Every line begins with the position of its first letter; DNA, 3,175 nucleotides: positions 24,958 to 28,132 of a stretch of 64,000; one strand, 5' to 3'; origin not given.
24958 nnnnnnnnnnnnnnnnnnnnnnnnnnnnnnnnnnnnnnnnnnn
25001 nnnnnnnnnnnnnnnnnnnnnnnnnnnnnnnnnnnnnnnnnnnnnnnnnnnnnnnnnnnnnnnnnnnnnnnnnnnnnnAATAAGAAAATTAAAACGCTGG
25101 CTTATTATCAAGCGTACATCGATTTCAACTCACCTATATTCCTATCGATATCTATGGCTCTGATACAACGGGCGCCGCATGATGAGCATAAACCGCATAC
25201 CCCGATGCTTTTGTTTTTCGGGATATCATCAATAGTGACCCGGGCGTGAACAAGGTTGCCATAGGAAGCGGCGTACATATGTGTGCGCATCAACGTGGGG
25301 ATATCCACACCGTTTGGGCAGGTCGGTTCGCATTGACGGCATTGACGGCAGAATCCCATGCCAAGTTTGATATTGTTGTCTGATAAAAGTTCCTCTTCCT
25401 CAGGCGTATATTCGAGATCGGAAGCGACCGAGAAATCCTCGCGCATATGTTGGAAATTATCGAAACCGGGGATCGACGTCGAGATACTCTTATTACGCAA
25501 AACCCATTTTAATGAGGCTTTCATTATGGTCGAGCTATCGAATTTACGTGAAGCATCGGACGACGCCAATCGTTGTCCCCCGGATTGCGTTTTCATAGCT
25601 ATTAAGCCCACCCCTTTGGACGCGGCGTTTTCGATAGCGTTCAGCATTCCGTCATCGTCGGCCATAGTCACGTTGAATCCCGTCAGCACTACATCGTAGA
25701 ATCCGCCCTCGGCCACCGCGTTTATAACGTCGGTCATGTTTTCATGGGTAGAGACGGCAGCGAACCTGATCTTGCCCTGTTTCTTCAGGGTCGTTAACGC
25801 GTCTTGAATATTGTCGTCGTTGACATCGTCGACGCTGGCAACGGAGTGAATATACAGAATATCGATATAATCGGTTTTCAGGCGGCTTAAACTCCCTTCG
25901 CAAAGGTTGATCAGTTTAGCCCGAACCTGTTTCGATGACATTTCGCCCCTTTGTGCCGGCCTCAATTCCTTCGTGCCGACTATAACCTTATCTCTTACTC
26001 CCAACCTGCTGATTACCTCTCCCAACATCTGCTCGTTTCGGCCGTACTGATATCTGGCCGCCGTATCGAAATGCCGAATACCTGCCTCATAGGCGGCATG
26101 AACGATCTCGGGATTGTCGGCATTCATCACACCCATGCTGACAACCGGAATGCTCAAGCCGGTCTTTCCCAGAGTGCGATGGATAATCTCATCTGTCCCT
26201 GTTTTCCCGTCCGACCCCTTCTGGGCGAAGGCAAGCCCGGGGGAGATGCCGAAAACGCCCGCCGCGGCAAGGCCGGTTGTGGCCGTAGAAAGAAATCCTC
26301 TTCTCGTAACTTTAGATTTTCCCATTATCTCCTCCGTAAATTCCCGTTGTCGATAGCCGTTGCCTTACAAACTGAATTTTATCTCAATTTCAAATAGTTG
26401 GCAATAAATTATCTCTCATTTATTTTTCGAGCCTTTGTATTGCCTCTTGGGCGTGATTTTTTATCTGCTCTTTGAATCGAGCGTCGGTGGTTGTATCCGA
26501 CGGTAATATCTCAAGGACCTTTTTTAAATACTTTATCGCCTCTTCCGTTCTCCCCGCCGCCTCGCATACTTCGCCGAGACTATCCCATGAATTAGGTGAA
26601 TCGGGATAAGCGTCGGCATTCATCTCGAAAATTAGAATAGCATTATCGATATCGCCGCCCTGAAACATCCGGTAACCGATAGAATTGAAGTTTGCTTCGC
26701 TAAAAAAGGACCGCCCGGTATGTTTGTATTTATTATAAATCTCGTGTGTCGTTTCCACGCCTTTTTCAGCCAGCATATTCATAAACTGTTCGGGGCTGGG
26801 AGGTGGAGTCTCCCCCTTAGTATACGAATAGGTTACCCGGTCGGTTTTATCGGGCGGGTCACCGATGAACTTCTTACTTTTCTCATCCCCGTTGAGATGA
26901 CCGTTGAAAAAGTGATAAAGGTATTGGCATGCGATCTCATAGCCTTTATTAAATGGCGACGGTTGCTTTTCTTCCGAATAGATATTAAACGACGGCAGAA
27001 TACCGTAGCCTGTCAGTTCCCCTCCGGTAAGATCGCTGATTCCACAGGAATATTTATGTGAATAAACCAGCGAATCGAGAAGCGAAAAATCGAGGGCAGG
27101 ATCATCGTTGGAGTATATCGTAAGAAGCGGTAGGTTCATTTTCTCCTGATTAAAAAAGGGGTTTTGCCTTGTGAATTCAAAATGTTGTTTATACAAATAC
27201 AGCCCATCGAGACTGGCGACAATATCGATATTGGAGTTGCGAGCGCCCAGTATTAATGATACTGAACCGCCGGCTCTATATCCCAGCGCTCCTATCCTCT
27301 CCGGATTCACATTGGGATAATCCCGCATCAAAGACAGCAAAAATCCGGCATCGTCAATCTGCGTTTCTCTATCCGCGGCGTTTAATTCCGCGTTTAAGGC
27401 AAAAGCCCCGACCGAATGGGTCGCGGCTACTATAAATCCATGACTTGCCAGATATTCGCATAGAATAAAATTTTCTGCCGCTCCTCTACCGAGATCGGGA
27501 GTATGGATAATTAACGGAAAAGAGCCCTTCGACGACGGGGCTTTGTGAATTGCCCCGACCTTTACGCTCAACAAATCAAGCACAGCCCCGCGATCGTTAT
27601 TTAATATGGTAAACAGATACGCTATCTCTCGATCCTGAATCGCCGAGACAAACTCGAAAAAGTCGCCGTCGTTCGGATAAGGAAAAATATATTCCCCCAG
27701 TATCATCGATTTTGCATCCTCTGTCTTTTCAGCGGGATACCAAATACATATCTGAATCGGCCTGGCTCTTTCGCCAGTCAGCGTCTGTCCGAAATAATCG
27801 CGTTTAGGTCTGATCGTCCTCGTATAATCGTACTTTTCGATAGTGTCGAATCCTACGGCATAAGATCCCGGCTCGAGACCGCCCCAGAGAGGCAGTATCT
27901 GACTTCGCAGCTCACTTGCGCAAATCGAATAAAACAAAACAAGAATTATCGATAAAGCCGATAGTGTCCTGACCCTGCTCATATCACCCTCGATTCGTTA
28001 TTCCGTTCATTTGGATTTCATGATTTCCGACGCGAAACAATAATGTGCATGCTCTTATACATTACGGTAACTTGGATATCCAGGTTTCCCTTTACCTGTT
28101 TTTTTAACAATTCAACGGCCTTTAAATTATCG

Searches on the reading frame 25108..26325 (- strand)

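Call 64: search_protein_families(library=pfam, proteins=[window:25108-26325:-], max_evalue=0.001)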
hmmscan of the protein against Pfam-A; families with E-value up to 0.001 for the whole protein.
window:25108-26325:- (405 aa): 3 families
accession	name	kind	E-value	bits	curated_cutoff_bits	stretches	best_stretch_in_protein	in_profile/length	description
PF00248.27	Aldo_ket_red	-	5.3e-33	114.8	24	1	72-253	22-198/291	Aldo/keto reductase family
PF13534.11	Fer4_17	-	2.5e-05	25.2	22.2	1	325-391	1-60/61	4Fe-4S dicluster domain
PF13187.11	Fer4_9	-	0.00046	20.6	27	1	326-389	2-49/52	4Fe-4S dicluster domain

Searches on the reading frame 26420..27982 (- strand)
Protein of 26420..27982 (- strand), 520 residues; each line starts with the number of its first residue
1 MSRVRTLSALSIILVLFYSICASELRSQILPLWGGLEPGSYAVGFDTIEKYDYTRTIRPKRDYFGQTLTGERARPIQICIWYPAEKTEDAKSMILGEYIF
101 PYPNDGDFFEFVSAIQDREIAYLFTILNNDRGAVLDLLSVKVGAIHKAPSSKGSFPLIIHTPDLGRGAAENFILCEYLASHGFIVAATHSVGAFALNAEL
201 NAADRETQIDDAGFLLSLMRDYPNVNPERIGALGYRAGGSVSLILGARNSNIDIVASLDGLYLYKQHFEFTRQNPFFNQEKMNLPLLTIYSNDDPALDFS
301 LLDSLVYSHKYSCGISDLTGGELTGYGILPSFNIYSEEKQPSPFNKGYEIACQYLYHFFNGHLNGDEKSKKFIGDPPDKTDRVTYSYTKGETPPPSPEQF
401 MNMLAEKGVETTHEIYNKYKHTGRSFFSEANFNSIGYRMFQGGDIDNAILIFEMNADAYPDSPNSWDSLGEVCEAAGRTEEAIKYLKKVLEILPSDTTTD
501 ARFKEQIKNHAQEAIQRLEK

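Call 64: search_protein_families(library=pfam, proteins=[window:26420-27982:-], max_evalue=0.001)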
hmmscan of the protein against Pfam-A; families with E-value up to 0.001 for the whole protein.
window:26420-27982:- (520 aa): 7 families
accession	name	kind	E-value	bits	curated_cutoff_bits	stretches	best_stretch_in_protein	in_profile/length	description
PF13428.12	TPR_14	-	2.3e-05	25.1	23.5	1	463-498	1-36/44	Tetratricopeptide repeat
PF07719.23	TPR_2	-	4.4e-05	23.7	27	1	465-495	3-33/34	Tetratricopeptide repeat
PF13424.12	TPR_12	-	0.00011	22.8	30.1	1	458-494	40-76/77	Tetratricopeptide repeat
PF13176.12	TPR_7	-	0.00018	21.8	27.9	1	465-494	1-30/36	Tetratricopeptide repeat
PF00515.34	TPR_1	-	0.00028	21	27.8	1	469-496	7-34/34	Tetratricopeptide repeat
PF01738.24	DLH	-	0.0003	20.9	21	1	199-301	68-161/217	Dienelactone hydrolase family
PF13181.12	TPR_8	-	0.0007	20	25.7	0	465-492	3-30/34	Tetratricopeptide repeat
